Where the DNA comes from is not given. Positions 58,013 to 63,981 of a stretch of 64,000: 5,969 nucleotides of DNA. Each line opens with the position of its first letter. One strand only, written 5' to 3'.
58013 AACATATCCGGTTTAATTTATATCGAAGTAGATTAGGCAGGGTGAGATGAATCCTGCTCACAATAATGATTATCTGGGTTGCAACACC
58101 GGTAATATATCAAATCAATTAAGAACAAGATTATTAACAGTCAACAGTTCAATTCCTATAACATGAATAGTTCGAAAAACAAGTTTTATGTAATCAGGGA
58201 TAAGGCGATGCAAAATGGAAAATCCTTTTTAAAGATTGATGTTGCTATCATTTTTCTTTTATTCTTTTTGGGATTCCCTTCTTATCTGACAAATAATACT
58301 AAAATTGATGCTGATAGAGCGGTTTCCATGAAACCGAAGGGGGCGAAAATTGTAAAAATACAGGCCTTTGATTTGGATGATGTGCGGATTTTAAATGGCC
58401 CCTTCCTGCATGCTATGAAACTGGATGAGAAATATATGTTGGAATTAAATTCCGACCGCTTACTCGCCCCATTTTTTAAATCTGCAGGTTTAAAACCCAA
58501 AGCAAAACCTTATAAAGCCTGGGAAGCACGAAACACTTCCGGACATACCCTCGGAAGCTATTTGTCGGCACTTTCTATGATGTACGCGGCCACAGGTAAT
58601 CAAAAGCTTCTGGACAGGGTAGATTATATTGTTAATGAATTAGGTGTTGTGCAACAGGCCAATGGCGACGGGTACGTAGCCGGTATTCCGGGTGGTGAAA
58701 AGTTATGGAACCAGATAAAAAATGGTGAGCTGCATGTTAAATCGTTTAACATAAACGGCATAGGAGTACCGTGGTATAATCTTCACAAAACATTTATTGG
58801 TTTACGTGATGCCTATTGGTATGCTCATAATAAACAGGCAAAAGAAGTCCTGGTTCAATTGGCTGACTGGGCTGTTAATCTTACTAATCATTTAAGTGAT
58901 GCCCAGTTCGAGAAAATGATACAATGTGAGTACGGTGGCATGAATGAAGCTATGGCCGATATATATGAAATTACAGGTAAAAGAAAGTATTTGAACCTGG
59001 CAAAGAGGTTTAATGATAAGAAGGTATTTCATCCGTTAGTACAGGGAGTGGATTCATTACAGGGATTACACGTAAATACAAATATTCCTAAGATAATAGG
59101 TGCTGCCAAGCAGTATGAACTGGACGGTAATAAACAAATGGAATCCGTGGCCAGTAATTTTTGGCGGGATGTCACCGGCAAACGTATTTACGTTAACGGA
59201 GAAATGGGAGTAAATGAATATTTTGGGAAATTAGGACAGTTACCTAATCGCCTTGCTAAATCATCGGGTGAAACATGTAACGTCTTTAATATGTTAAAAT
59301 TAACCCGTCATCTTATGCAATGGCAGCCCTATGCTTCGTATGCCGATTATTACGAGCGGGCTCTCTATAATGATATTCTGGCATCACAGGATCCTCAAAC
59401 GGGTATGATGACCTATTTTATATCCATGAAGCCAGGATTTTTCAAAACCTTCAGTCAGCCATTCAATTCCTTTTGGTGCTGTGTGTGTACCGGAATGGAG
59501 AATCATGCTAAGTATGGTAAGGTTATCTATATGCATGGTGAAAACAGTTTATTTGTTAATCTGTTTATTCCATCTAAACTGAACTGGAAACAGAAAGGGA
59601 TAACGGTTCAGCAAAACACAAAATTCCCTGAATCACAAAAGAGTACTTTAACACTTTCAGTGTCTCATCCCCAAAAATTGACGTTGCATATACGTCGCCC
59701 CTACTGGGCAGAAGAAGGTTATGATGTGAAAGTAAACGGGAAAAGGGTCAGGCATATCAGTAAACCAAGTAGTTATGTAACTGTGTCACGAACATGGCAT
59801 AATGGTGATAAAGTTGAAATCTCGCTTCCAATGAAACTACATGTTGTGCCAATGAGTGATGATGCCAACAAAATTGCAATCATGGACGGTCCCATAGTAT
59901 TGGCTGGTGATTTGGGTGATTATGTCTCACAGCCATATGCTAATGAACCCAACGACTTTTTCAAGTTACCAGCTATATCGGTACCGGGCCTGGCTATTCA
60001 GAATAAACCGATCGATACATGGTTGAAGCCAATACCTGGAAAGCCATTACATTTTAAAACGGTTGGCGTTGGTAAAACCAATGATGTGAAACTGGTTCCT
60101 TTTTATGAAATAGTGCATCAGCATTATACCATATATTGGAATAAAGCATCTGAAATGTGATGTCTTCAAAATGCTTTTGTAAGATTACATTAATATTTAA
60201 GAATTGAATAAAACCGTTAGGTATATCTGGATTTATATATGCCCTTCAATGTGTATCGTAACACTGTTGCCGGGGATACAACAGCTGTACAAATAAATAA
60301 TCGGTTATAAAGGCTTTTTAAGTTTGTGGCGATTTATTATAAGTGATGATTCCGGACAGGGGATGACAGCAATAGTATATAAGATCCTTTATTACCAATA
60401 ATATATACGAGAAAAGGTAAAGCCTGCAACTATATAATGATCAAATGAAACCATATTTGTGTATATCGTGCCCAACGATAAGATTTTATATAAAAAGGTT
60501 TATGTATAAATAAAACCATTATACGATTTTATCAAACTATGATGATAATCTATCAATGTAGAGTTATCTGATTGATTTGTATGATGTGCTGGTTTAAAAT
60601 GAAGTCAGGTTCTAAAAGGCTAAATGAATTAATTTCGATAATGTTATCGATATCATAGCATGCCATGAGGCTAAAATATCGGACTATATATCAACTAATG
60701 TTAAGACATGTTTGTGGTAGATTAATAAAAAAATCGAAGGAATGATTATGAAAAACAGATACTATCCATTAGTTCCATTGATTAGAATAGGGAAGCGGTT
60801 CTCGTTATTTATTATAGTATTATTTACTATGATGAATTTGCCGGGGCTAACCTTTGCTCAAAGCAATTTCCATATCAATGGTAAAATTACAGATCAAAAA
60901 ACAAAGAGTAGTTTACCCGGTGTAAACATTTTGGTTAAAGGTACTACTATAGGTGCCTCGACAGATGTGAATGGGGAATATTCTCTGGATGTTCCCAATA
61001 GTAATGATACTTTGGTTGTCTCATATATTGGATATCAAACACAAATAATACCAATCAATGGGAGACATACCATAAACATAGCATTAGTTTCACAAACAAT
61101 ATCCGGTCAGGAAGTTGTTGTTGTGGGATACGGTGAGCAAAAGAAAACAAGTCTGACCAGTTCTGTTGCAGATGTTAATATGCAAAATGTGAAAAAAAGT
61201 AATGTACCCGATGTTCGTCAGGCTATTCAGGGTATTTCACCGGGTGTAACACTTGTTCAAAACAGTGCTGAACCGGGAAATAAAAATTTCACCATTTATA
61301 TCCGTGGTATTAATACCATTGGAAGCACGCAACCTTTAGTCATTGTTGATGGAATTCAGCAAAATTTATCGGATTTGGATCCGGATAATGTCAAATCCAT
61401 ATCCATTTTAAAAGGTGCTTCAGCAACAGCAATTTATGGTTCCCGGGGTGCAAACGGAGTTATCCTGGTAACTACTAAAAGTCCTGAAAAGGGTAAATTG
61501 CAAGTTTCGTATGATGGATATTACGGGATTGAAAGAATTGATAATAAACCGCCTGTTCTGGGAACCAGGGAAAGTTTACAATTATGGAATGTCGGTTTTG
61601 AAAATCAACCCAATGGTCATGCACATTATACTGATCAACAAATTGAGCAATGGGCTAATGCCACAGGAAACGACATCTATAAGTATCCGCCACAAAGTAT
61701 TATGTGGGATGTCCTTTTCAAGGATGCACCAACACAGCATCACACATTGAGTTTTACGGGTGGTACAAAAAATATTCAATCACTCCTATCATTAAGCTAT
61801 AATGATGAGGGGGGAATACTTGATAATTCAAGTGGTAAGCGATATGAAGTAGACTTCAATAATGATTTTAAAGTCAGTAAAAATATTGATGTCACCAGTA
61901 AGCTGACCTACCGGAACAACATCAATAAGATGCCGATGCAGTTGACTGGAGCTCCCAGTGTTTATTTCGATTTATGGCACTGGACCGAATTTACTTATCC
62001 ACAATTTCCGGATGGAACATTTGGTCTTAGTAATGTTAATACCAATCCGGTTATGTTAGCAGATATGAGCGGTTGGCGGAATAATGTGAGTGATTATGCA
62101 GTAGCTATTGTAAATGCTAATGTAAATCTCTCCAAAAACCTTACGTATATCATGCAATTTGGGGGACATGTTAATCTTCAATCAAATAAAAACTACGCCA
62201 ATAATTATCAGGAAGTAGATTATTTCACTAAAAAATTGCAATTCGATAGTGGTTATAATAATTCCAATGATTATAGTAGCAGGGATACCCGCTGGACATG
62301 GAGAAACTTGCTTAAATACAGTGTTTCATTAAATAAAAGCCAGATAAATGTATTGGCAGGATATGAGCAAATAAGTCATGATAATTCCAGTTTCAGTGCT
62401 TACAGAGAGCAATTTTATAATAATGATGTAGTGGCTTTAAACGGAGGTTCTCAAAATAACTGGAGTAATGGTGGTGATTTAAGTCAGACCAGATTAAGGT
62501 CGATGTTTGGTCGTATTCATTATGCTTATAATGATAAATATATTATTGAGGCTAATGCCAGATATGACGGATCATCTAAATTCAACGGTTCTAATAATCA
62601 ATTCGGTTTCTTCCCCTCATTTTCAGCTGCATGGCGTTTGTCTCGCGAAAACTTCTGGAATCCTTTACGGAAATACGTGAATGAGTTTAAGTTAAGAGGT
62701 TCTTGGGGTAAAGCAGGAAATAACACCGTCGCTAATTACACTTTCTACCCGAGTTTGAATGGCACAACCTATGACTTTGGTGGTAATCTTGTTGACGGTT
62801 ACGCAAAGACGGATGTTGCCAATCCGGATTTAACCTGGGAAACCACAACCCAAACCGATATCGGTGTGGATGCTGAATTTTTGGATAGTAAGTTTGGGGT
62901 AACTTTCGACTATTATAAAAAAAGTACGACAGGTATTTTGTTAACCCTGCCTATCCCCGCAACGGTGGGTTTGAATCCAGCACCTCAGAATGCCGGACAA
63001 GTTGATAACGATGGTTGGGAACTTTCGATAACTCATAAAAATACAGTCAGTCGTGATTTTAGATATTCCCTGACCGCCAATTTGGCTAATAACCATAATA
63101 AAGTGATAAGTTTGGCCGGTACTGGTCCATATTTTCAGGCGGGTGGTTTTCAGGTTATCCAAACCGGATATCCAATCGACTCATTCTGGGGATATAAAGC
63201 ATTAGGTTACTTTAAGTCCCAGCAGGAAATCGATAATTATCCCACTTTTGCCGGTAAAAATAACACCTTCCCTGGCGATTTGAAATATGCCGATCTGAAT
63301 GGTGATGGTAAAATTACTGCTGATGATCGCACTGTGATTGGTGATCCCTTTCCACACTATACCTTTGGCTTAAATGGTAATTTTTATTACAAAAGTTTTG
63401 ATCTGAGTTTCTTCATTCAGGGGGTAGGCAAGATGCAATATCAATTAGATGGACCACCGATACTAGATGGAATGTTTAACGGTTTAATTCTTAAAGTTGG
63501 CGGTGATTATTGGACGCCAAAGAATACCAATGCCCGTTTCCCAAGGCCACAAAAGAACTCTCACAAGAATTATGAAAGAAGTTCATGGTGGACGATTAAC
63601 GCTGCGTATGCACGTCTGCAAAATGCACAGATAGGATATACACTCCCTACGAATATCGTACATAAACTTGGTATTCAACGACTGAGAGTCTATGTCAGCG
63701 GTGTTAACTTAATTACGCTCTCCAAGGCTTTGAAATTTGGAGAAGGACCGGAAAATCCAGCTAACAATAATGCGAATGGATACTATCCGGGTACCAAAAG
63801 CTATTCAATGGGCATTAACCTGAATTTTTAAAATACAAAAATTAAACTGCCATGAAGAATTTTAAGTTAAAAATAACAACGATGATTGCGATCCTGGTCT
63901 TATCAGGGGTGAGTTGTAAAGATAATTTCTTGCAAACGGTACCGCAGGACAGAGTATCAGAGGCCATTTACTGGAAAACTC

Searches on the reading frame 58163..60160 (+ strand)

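Call 5: search_protein_families(library=pfam, proteins=[window:58163-60160:+])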
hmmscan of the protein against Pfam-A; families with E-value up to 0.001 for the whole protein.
window:58163-60160:+ (665 aa): 3 families
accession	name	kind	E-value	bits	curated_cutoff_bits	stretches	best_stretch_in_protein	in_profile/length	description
PF07944.18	Beta-AFase-like_GH127_cat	-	3.8e-116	388.6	24.9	1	73-452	1-375/376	Beta-L-arabinofuranosidase, GH127 catalytic domain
PF20736.2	Glyco_hydro127M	-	1.1e-27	96.5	24.2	1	463-557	2-95/95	Beta-L-arabinofuranosidase, GH127 middle domain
PF16375.10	DUF4986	-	1.1e-06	29.6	29.5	1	606-659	28-84/84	Domain of unknown function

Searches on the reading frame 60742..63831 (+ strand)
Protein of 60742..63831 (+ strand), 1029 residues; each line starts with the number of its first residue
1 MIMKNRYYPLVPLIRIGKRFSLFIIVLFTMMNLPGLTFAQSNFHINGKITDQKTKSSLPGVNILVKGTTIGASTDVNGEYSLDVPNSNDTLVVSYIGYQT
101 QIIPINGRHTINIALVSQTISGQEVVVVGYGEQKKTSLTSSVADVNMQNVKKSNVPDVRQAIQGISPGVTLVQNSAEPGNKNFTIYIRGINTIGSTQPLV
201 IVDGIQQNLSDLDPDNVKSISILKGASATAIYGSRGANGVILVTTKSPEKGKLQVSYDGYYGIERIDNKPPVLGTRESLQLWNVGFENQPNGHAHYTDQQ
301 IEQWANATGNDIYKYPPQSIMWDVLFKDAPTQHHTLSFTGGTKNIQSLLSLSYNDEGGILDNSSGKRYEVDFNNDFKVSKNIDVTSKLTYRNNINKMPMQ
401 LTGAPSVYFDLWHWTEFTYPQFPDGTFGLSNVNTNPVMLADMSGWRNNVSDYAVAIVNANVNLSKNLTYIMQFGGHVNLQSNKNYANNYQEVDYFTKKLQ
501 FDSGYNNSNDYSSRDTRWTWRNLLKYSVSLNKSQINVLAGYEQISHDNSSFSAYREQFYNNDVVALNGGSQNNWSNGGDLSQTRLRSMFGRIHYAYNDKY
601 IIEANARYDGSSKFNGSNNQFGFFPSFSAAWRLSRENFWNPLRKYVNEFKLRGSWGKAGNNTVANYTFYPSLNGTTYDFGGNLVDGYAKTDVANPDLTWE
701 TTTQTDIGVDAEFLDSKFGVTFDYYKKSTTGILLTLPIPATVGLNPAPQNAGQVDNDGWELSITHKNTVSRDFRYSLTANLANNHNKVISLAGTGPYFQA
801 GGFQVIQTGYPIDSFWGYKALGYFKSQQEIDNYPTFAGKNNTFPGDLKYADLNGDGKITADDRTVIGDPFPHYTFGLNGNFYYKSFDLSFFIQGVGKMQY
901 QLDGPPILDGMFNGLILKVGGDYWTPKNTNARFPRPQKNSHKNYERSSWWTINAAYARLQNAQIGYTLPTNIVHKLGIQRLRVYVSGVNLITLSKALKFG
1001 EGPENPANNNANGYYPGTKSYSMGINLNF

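Call 5: search_protein_families(library=pfam, proteins=[window:60742-63831:+])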
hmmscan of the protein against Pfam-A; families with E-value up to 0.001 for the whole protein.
window:60742-63831:+ (1029 aa): 4 families
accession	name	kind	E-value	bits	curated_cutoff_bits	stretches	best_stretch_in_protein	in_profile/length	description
PF13715.12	CarbopepD_reg_2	-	7.5e-21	74.4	32.2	1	45-127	1-88/88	CarboxypepD_reg-like domain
PF07715.20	Plug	-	1.3e-17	64.7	23.9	1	135-240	2-107/107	TonB-dependent Receptor Plug Domain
PF00593.30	TonB_dep_Rec_b-barrel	-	3.6e-15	57.2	27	1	417-989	24-435/436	TonB dependent receptor-like, beta-barrel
PF13620.12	CarboxypepD_reg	-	8.6e-11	42.5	32.3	1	45-104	2-65/82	Carboxypeptidase regulatory-like domain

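Call 12: find_encoding_contigs(protein=window:60742-63831:+, flank=10000, max_places=4)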
Protein window:60742-63831:+ (1029 aa): 2 contigs read that carry it; 2 places shown.
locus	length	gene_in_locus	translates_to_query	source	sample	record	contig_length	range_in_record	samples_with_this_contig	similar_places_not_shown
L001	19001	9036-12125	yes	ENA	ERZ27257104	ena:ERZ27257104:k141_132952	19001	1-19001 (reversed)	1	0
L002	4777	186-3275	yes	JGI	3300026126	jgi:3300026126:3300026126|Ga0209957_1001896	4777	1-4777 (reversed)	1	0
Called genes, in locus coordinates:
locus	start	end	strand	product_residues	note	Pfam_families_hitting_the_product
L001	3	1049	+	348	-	?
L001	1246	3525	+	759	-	PF22848:ASD1_dom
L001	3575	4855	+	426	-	-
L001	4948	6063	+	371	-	PF04616:Glyco_hydro_43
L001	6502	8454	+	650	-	PF07944:Beta-AFase-like_GH127_cat, PF20736:Glyco_hydro127M, PF16375:DUF4986 (weak)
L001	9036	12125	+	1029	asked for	PF13620:CarboxypepD_reg, PF13715:CarbopepD_reg_2, PF07715:Plug, PF00593:TonB_dep_Rec_b-barrel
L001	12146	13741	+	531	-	PF12771:SusD-like_2, PF14322:SusD-like_3, PF07980:SusD_RagB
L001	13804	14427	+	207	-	PF13568:OMP_b-brl_2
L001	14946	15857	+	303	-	PF02311:AraC_binding, PF07883:Cupin_2, PF12833:HTH_18, PF00165:HTH_AraC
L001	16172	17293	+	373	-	PF00150:Cellulase (faint)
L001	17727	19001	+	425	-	?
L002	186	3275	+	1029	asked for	PF13620:CarboxypepD_reg, PF13715:CarbopepD_reg_2, PF07715:Plug, PF00593:TonB_dep_Rec_b-barrel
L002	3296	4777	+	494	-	?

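Call 21: search_protein_families(library=pfam, proteins=[L001:14946-15857:+, L001:16172-17293:+, L001:17727-19001:+, L001:13804-14427:+], max_evalue=0.01)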
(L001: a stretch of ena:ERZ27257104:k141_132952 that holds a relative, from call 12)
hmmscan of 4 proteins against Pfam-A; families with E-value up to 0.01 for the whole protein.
L001:14946-15857:+ (303 aa): 4 families
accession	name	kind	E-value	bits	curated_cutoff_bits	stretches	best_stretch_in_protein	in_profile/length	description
PF12833.13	HTH_18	-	6e-24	84.6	33.6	1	208-285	2-79/80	Helix-turn-helix domain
PF00165.29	HTH_AraC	-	3e-17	62.7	26.6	2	248-284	6-41/42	Bacterial regulatory helix-turn-helix proteins, AraC family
PF02311.25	AraC_binding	-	9.8e-09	35.5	21.1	1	29-104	16-83/135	AraC-like ligand binding domain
PF07883.17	Cupin_2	-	1.2e-08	35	27.2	1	31-78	12-59/70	Cupin domain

L001:16172-17293:+ (373 aa): 1 family
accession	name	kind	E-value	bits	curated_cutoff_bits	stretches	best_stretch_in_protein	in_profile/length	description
PF00150.24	Cellulase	-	1.1e-05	25.5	23.5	1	57-197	12-135/272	Cellulase (glycosyl hydrolase family 5)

L001:17727-19001:+ (425 aa): 2 families
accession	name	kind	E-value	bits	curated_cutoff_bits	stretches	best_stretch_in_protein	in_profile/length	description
PF00884.28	Sulfatase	-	3.4e-55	187.9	25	1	66-376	1-246/301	Sulfatase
PF01663.27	Phosphodiest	-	5.9e-06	26.5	23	1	69-372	2-220/342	Type I phosphodiesterase / nucleotide pyrophosphatase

L001:13804-14427:+ (207 aa): 1 family
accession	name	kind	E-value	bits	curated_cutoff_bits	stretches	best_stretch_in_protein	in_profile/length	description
PF13568.12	OMP_b-brl_2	-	6.9e-15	56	27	1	24-189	2-174/175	Outer membrane protein beta-barrel domain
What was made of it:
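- On Canonical Bacteroides-type PUL regulation (HTCS, SusR, ECF/anti-sigma encoded in the locus): Only an AraC-family gene follows PUL-3, beyond the window end (calls 12, 21).
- It is the only regulator gene physically inside the PUL region (calls 12, 21).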

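Call 70: search_protein_families(library=ncbifam, proteins=[P0241, L001:14946-15857:+], max_evalue=0.00001)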
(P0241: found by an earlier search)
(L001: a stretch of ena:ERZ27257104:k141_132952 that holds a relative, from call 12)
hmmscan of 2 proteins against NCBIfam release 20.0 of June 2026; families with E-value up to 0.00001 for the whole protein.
P0241 (338 aa): 19 families
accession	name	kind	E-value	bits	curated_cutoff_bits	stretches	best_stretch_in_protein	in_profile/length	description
NF047341.1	lactose_RbsR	equivalog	1.3e-70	238.4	382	1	4-335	2-328/331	ribose utilization transcriptional repressor RbsR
NF007743.0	PRK10423.1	equivalog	2.2e-68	230.8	531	1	5-334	2-329/330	ribose operon transcriptional repressor RbsR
NF008269.0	PRK11041.1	equivalog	5.6e-67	226.2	436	1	4-335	9-337/342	DNA-binding transcriptional regulator CytR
TIGR01481.1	ccpA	equivalog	1.9e-66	224.7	442.35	1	8-321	6-314/330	catabolite control protein A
NF007979.0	PRK10703.1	equivalog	7.6e-66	222.5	501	1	5-335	2-331/341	HTH-type transcriptional repressor PurR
NF052440.1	TransRegGNTRPSEAE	equivalog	5.1e-56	190.1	400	1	4-334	5-332/333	HTH-type transcriptional regulator GntR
NF008002.0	PRK10727.1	equivalog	4.2e-55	187.2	557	1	5-324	2-317/341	HTH-type transcriptional regulator GalR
NF051853.1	TransRegUriRCory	equivalog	9.4e-55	186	550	1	5-335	1-324/327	transcriptional regulator UriR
NF007075.0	PRK09526.1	subfamily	2.2e-54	184.7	340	1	5-335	6-331/358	LacI family DNA-binding transcriptional regulator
NF007706.0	PRK10401.1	equivalog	3.3e-49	168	555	1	6-311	3-304/346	HTH-type transcriptional regulator GalS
TIGR02417.1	fruct_sucro_rep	subfamily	1.3e-46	159.4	389.55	1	8-332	3-326/327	D-fructose-responsive transcription factor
NF007449.0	PRK10014.1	subfamily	9.4e-44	149.8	310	1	4-332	6-341/342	Mal regulon transcriptional regulator MalI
NF047913.1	TransRegIdnR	equivalog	1.6e-40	139.4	500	1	4-323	5-318/331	DNA-binding transcriptional regulator IdnR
NF008452.0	PRK11303.1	equivalog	7e-40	137.2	385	1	8-319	4-313/332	catabolite repressor/activator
NF011563.0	PRK14987.1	equivalog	1e-35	123.6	433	1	5-321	6-316/331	gluconate operon transcriptional repressor GntR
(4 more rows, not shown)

L001:14946-15857:+ (303 aa): 28 families (the best 25 are shown)
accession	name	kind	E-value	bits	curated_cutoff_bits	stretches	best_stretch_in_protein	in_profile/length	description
NF047455.1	TF_Staph_AryK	equivalog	2.5e-28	98.8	850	1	33-289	18-261/759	transcriptional regulator AryK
NF010028.0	PRK13503.1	equivalog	2.3e-17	63.3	288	1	181-287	167-273/278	HTH-type transcriptional activator RhaS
NF047788.1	TransRegPocR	equivalog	3.6e-17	62.6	500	1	179-287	183-291/296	transcriptional regulator PocR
NF007860.0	PRK10572.1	equivalog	1.5e-16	60.2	208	1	184-288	182-286/292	arabinose operon transcriptional regulator AraC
TIGR04094.1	adjacent_YSIRK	equivalog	7e-16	58.2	200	1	182-283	282-382/383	YSIRK-targeted surface antigen transcriptional regulator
NF033869.1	viru_reg_Rsp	equivalog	5.8e-15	54.8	400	1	175-284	137-246/701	AraC family transcriptional regulator Rsp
NF007693.0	PRK10371.1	equivalog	1.1e-13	51.1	253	1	184-285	197-298/309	transcriptional regulator MelR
NF006902.0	PRK09393.1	equivalog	3e-13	49.7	425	1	179-286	213-321/327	transcriptional regulator FtrA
NF049932.1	TranspRegBtr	equivalog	9e-13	47.6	900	1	149-286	139-265/531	bacillibactin transport transcriptional regulator Btr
NF010025.2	PRK13500.1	equivalog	3.9e-12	46.3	525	1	186-285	177-276/282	HTH-type transcriptional activator RhaR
NF010026.0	PRK13501.1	equivalog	1.5e-11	44.1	363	1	192-284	183-275/290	HTH-type transcriptional activator RhaR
NF007243.0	PRK09685.1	equivalog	1.7e-11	44.1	199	1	185-284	198-299/303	transcriptional regulator FeaR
NF010027.0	PRK13502.1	equivalog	2.1e-11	43.8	384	1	190-283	181-274/282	HTH-type transcriptional activator RhaR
NF049968.1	QhpR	equivalog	2.1e-11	43.5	250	1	185-283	188-283/284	AraC-like transcriptional regulator QhpR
NF007633.0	PRK10296.1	equivalog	2.8e-11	43.4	264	1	144-284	139-272/280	transcriptional regulator ChbR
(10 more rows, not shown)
